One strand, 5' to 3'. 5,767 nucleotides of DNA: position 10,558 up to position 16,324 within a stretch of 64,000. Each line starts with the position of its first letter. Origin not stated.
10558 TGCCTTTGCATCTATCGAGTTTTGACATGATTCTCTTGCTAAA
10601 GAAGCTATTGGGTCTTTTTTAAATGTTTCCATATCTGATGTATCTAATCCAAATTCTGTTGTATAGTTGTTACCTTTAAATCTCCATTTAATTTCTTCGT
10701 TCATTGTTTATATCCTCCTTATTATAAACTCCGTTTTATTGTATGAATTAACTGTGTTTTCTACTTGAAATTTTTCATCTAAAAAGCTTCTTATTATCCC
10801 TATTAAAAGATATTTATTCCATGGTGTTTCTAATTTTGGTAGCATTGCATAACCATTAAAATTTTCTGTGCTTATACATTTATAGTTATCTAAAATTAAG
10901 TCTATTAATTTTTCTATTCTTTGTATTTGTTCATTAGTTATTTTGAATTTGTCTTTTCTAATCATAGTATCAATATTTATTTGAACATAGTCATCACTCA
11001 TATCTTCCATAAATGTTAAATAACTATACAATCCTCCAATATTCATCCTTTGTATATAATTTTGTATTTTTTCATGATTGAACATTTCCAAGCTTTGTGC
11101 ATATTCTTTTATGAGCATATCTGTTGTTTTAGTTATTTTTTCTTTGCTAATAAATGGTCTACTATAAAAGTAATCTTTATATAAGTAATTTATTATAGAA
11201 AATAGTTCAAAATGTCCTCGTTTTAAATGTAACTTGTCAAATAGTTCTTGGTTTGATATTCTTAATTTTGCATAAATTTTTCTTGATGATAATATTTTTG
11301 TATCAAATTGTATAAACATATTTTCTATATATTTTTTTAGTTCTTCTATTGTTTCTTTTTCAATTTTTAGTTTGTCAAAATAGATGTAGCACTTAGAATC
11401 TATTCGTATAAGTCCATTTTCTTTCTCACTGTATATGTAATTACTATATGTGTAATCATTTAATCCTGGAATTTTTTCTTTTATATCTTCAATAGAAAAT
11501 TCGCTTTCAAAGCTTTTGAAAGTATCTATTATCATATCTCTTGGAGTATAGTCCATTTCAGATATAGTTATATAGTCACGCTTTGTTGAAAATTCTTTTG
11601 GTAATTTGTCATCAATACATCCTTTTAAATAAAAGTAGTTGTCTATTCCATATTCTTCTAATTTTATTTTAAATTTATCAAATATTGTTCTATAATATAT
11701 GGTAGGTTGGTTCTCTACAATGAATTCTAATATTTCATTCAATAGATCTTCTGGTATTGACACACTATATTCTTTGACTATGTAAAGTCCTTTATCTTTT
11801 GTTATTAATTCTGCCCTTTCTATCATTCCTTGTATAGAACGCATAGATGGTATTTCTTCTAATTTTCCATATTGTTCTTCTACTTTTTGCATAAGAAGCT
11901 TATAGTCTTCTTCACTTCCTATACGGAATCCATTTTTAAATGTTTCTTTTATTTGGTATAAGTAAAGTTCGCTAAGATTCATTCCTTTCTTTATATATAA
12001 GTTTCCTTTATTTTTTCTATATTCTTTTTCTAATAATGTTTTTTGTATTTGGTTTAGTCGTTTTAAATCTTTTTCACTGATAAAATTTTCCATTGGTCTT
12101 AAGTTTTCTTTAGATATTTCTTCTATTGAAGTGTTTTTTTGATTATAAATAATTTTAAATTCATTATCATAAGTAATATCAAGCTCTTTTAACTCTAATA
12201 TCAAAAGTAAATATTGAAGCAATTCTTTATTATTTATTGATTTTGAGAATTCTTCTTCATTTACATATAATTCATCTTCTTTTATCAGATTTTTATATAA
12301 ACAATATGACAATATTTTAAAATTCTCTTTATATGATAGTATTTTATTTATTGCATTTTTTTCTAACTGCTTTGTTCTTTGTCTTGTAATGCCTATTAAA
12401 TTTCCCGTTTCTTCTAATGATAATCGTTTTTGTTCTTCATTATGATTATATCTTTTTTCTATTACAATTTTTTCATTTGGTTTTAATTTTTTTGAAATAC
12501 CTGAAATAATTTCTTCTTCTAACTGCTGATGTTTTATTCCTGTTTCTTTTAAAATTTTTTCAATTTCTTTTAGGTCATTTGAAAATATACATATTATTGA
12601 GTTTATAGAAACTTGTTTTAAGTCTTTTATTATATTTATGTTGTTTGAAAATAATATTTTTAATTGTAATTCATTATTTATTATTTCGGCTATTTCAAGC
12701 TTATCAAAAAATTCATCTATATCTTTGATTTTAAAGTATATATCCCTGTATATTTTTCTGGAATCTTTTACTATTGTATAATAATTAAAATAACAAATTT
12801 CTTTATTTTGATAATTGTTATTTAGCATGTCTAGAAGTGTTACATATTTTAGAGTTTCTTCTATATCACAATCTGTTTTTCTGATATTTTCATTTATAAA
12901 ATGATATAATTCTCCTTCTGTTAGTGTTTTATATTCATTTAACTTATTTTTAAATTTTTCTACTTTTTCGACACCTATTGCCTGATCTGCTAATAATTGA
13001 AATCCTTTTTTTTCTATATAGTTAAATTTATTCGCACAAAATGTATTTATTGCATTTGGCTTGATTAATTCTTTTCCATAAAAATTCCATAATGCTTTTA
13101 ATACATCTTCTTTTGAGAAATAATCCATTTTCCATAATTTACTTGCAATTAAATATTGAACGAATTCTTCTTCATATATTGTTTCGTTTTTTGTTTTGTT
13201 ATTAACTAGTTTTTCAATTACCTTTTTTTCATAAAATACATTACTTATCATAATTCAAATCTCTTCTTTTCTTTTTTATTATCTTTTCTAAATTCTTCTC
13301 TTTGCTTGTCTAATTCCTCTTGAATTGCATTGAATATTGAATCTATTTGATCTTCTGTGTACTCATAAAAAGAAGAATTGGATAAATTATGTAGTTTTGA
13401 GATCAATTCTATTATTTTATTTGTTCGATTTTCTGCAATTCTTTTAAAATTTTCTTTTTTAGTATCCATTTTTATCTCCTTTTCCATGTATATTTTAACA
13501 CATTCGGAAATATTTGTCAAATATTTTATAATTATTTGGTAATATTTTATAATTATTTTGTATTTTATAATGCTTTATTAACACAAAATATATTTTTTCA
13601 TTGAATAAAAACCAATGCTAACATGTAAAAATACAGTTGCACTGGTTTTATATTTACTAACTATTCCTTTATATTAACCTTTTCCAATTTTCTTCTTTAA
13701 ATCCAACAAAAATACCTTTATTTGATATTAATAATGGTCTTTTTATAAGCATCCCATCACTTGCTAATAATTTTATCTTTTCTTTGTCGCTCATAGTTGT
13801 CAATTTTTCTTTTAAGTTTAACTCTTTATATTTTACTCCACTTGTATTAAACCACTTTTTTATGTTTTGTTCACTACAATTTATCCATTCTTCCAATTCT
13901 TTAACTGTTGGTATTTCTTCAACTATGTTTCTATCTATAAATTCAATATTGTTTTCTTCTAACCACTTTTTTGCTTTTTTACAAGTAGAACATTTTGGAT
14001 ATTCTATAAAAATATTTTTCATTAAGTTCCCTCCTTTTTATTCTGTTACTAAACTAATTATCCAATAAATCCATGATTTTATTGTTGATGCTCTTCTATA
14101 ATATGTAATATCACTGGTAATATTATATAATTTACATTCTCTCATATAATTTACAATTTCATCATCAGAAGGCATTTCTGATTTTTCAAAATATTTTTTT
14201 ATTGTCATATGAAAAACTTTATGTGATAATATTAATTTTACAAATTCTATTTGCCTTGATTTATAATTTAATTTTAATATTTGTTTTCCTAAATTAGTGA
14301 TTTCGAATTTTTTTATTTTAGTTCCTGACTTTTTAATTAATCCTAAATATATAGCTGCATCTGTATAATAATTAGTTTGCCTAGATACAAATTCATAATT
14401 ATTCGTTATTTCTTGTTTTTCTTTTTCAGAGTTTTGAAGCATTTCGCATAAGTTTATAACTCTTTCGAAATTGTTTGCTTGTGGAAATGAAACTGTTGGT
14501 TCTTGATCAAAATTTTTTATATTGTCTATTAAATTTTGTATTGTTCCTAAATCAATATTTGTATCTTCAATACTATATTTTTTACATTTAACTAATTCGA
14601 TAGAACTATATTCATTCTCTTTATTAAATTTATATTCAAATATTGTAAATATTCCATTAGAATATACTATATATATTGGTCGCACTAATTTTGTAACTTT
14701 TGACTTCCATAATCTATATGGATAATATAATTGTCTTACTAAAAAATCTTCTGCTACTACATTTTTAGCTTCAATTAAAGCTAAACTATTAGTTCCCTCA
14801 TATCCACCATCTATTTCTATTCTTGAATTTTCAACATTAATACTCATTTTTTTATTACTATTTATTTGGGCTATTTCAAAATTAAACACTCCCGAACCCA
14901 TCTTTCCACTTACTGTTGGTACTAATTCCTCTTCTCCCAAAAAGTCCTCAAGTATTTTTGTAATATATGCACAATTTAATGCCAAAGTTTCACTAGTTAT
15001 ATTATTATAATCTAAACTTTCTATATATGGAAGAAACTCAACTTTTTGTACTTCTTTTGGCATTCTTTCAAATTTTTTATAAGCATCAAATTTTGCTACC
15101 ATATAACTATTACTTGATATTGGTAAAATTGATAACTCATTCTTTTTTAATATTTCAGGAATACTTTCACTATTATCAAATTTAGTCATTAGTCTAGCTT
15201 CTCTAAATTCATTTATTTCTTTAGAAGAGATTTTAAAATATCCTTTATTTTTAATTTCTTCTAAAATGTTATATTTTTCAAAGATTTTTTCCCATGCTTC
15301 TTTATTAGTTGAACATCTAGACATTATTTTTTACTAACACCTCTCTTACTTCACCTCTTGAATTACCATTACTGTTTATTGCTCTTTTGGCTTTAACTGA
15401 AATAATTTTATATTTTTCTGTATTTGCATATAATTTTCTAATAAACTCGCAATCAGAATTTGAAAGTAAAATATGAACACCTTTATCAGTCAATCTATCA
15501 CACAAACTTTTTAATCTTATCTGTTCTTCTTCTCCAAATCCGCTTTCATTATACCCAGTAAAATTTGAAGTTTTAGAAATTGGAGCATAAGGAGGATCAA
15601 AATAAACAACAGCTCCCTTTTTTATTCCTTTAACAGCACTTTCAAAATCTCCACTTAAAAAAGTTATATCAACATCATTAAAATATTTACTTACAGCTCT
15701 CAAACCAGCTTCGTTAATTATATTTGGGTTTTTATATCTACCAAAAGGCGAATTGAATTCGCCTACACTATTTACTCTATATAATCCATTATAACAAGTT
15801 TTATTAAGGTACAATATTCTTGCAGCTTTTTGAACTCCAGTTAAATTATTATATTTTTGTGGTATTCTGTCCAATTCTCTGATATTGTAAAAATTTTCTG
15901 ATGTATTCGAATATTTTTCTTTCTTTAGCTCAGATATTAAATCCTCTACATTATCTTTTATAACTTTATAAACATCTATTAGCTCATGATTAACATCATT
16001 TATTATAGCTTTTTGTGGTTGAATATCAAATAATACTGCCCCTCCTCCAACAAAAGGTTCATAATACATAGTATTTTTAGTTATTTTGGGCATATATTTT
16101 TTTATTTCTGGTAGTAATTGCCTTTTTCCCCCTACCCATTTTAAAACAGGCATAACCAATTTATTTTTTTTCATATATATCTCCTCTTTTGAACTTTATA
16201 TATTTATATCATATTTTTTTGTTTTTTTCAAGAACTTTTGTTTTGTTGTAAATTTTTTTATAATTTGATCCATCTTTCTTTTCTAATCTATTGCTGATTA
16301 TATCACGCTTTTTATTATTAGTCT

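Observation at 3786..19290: Identical 19-nt extended -10 motif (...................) upstream of three minus-strand genes: a small regulon of Nudix and nucleotide-metabolism genes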

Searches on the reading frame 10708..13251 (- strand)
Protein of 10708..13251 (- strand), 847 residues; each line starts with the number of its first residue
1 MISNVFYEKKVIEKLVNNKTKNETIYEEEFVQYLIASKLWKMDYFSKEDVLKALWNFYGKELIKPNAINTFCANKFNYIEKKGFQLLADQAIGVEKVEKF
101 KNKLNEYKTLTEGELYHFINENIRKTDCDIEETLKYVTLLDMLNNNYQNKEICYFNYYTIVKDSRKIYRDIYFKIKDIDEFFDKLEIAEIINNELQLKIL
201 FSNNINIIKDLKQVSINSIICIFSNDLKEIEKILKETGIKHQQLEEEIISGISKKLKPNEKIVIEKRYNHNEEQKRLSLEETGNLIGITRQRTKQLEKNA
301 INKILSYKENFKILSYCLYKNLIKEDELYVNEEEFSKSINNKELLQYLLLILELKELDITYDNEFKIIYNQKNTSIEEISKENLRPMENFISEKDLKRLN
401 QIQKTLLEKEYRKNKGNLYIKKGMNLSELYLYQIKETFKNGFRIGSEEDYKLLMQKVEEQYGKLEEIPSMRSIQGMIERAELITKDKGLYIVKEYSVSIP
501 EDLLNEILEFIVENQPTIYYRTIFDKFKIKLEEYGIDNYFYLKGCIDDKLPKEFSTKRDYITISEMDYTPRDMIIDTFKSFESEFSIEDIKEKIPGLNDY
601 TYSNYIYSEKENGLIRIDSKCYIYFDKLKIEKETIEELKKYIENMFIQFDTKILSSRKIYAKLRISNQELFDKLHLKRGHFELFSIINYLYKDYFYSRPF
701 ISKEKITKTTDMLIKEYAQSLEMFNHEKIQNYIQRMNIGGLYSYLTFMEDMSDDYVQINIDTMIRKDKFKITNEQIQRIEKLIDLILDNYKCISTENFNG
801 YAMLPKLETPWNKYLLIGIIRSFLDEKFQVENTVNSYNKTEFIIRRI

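Call 7: search_protein_families(library=pfam, proteins=[window:10708-13251:-], max_evalue=0.01)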
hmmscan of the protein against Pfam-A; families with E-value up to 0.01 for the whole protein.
window:10708-13251:- (847 aa): 1 family
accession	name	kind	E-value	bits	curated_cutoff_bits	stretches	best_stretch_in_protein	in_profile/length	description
PF04545.22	Sigma70_r4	-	3e-08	33.5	24.1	1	255-304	4-48/50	Sigma-70, region 4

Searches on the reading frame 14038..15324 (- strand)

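Call 7: search_protein_families(library=pfam, proteins=[window:14038-15324:-], max_evalue=0.01)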
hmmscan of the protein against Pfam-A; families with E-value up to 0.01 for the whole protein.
window:14038-15324:- (428 aa): 3 families
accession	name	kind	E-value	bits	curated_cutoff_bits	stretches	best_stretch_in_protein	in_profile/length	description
PF22518.2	DUF6997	-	1.3e-67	227.7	27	1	78-251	2-175/175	Domain of unknown function (DUF6997)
PF23871.1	DUF7226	-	3.1e-51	173.4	27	1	288-426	1-141/142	Domain of unknown function (DUF7226)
PF22515.2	DUF6996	-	2.3e-30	104.9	27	1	9-76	2-71/71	Domain of unknown function (DUF6996)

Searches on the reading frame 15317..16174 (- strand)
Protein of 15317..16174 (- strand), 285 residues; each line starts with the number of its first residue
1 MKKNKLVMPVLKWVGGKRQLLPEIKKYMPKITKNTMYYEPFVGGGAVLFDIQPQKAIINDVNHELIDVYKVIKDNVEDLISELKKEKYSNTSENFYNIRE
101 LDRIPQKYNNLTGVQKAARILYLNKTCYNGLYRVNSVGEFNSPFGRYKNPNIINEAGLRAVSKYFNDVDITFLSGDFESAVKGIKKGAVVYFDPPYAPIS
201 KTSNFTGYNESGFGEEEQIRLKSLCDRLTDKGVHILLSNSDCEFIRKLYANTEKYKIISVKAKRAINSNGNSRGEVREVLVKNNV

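Call 7: search_protein_families(library=pfam, proteins=[window:15317-16174:-], max_evalue=0.01)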
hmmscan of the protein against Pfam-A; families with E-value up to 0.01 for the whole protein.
window:15317-16174:- (285 aa): 1 family
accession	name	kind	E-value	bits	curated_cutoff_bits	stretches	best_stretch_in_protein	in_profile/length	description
PF02086.21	MethyltransfD12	-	3.8e-76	256.6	22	1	13-266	1-253/253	D12 class N6 adenine-specific DNA methyltransferase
